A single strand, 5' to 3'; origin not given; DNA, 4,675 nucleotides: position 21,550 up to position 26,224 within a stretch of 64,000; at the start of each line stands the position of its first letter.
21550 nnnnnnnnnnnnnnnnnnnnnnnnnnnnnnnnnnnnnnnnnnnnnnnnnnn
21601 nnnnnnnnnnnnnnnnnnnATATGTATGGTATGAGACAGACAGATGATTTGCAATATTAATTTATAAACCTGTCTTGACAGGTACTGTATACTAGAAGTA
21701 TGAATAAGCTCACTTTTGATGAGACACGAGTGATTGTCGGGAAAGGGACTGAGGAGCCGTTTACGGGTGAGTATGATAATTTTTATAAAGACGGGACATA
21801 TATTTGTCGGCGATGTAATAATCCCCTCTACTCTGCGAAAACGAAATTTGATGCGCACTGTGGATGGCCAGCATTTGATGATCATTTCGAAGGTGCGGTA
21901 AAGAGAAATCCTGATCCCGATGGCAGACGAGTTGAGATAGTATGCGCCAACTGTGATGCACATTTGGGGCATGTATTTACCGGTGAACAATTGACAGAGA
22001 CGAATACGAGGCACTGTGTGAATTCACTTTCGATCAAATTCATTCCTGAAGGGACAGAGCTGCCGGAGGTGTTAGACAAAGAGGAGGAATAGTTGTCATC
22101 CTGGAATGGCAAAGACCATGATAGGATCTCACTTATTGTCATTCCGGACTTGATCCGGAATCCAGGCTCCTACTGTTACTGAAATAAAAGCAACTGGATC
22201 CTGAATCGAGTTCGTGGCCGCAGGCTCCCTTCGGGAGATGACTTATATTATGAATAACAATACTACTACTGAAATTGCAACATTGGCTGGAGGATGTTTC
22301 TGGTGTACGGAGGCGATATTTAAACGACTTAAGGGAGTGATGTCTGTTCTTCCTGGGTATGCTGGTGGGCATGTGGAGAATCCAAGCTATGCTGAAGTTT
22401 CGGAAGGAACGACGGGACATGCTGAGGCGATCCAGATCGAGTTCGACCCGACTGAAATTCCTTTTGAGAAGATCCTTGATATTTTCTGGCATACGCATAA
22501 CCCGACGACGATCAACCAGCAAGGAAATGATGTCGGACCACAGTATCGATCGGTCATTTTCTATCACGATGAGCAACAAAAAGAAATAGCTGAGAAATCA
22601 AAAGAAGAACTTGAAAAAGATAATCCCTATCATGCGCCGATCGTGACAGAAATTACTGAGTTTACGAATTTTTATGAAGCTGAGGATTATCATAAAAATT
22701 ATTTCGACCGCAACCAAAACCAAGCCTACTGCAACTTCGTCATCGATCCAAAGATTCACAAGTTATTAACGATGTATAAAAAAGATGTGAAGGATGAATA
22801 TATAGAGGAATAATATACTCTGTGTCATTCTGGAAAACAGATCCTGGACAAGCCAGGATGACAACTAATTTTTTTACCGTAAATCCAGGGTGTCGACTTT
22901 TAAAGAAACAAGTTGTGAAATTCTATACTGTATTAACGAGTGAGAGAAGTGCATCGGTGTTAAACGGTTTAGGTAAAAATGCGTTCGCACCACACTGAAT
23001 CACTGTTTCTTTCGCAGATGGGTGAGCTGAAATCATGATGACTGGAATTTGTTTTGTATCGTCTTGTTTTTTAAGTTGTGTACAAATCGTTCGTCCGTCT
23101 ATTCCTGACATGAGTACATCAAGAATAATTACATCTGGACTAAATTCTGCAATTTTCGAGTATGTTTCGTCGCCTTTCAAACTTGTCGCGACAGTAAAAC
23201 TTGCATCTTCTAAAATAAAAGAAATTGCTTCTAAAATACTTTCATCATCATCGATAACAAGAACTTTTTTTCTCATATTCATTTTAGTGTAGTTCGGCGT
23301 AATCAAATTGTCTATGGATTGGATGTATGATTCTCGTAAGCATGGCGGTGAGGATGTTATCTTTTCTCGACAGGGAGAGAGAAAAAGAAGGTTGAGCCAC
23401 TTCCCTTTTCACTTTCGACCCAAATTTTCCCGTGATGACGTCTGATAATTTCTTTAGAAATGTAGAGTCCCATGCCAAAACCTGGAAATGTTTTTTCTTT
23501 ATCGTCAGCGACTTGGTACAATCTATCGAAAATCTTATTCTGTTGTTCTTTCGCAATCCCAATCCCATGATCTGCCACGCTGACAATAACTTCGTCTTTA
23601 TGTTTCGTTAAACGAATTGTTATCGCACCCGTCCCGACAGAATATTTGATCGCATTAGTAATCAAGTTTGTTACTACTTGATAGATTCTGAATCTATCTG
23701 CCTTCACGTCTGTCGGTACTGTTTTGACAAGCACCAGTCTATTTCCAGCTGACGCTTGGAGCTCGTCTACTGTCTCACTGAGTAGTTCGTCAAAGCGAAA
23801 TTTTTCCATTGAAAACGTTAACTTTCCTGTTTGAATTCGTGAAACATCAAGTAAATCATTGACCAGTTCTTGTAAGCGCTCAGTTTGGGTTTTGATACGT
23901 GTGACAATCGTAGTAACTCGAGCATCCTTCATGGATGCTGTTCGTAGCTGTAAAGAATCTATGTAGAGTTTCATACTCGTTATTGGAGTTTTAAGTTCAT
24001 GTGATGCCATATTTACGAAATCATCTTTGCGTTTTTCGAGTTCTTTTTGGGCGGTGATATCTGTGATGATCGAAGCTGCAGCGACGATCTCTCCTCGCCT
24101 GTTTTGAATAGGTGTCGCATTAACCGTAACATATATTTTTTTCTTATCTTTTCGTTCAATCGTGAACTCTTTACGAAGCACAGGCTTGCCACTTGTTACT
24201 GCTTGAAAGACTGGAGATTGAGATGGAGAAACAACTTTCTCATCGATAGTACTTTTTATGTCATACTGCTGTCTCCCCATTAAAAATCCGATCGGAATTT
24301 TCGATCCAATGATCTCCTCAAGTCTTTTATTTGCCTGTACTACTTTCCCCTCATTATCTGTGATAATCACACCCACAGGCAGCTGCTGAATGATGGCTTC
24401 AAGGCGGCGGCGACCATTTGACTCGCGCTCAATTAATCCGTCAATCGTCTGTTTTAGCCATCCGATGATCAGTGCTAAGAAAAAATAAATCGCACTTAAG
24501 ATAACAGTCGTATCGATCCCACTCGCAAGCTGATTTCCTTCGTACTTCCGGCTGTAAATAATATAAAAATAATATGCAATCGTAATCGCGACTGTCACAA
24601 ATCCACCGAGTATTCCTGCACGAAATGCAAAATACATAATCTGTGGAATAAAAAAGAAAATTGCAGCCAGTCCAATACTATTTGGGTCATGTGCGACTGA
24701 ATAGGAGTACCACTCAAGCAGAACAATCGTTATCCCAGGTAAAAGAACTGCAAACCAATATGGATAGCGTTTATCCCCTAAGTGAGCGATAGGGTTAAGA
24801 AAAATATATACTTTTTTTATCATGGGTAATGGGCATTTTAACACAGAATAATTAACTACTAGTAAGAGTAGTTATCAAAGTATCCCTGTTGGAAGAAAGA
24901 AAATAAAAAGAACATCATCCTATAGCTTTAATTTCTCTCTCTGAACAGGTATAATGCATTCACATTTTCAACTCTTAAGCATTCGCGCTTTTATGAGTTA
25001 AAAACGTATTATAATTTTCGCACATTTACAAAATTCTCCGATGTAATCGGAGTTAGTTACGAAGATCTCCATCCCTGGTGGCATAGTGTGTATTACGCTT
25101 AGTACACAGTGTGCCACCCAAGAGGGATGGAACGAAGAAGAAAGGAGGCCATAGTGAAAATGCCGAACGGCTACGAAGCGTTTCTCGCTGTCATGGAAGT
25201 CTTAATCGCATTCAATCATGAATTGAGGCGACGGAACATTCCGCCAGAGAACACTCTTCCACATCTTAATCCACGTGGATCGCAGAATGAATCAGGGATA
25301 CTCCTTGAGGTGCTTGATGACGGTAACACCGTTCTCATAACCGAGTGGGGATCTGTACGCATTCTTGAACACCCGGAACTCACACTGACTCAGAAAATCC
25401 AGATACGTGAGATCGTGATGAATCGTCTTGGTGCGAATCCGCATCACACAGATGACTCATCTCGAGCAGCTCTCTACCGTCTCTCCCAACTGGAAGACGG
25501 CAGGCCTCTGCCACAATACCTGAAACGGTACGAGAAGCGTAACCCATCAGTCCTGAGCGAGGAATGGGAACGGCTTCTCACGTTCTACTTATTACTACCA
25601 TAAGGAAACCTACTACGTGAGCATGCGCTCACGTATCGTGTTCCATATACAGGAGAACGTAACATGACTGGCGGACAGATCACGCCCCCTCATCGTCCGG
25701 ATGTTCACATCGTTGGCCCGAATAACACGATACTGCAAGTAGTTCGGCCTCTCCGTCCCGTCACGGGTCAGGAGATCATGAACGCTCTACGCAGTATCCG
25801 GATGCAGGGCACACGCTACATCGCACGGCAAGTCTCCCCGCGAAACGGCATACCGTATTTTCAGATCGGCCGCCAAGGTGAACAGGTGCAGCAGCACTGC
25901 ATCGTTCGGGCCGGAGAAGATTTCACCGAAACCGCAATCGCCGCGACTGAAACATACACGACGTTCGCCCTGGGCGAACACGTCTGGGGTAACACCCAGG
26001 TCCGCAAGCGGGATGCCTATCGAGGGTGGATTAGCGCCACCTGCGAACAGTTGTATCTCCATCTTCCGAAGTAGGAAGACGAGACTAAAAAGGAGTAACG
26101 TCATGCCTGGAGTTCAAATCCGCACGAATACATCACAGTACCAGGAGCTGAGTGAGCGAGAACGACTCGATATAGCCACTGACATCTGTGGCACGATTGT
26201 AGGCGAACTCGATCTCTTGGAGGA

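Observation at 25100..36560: Mosaic composition: many discrete GC-rich ORFs scattered through an AT-rich chromosome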

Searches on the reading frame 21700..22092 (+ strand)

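Call 87: search_protein_families(library=pfam, max_evalue=0.001, proteins=[window:21700-22092:+])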
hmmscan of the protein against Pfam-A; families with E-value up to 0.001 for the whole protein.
window:21700-22092:+ (130 aa): 1 family
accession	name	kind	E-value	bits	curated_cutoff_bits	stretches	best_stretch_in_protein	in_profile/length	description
PF01641.26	SelR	-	3.3e-42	143.5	24.9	1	4-116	1-116/116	SelR domain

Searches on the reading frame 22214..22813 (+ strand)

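Call 87: search_protein_families(library=pfam, max_evalue=0.001, proteins=[window:22214-22813:+])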
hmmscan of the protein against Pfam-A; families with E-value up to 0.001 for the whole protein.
window:22214-22813:+ (199 aa): 1 family
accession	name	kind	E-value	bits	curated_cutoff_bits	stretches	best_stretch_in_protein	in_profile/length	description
PF01625.27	PMSR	-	7.2e-67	224.8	23.7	1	22-174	2-153/153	Peptide methionine sulfoxide reductase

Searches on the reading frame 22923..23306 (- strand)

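Call 87: search_protein_families(library=pfam, max_evalue=0.001, proteins=[window:22923-23306:-])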
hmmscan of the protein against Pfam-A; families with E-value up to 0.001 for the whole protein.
window:22923-23306:- (127 aa): 1 family
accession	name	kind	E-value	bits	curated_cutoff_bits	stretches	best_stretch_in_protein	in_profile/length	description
PF00072.30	Response_reg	-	1.1e-25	90.3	30.2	1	15-124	1-110/111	Response regulator receiver domain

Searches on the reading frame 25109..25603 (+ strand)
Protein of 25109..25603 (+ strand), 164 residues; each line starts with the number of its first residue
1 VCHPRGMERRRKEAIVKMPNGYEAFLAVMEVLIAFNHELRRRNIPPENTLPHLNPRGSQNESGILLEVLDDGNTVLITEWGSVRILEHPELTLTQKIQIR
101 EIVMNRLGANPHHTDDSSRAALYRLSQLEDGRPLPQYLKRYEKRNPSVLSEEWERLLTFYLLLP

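Call 7: search_protein_families(library=pfam, max_evalue=0.01, proteins=[window:25109-25603:+])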
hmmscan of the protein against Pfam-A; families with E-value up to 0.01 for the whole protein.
window:25109-25603:+ (164 aa): 0 families

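Call 15: search_protein_families(library=phrogs, max_evalue=0.01, proteins=[window:25109-25603:+])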
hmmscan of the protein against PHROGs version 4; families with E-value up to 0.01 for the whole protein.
window:25109-25603:+ (164 aa): 0 families

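Call 85: search_protein_families(library=padloc, max_evalue=0.01, proteins=[window:25154-25603:+])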
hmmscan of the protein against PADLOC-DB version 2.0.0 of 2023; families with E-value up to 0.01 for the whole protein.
window:25154-25603:+ (149 aa): 0 families

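Call 86: search_protein_families(library=ncbifam, max_evalue=0.01, proteins=[window:25154-25603:+])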
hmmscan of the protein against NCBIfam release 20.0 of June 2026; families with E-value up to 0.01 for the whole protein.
window:25154-25603:+ (149 aa): 0 families

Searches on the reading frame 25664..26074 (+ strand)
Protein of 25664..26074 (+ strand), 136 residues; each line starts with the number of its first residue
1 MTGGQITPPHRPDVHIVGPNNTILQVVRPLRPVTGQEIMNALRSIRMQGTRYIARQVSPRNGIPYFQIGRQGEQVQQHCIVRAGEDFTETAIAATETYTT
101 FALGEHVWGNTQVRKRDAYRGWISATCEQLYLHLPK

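Call 7: search_protein_families(library=pfam, max_evalue=0.01, proteins=[window:25664-26074:+])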
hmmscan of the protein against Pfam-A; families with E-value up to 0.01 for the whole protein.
window:25664-26074:+ (136 aa): 0 families

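Call 15: search_protein_families(library=phrogs, max_evalue=0.01, proteins=[window:25664-26074:+])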
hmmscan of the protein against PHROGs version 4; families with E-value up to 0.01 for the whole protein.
window:25664-26074:+ (136 aa): 0 families

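Call 85: search_protein_families(library=padloc, max_evalue=0.01, proteins=[window:25664-26074:+])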
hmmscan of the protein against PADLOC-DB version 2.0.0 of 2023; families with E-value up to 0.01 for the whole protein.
window:25664-26074:+ (136 aa): 0 families

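Call 86: search_protein_families(library=ncbifam, max_evalue=0.01, proteins=[window:25664-26074:+])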
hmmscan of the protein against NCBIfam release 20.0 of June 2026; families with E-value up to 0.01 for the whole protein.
window:25664-26074:+ (136 aa): 0 families

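Call 107: search_protein_families(library=pfam, max_evalue=0.001, proteins=[L001:2363-2974:-, L001:9219-9518:-, L001:9531-9767:-])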
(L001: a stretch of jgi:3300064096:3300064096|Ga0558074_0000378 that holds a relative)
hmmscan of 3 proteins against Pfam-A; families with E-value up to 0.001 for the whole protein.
L001:2363-2974:- (203 aa): 0 families

L001:9219-9518:- (99 aa): 0 families

L001:9531-9767:- (78 aa): 0 families
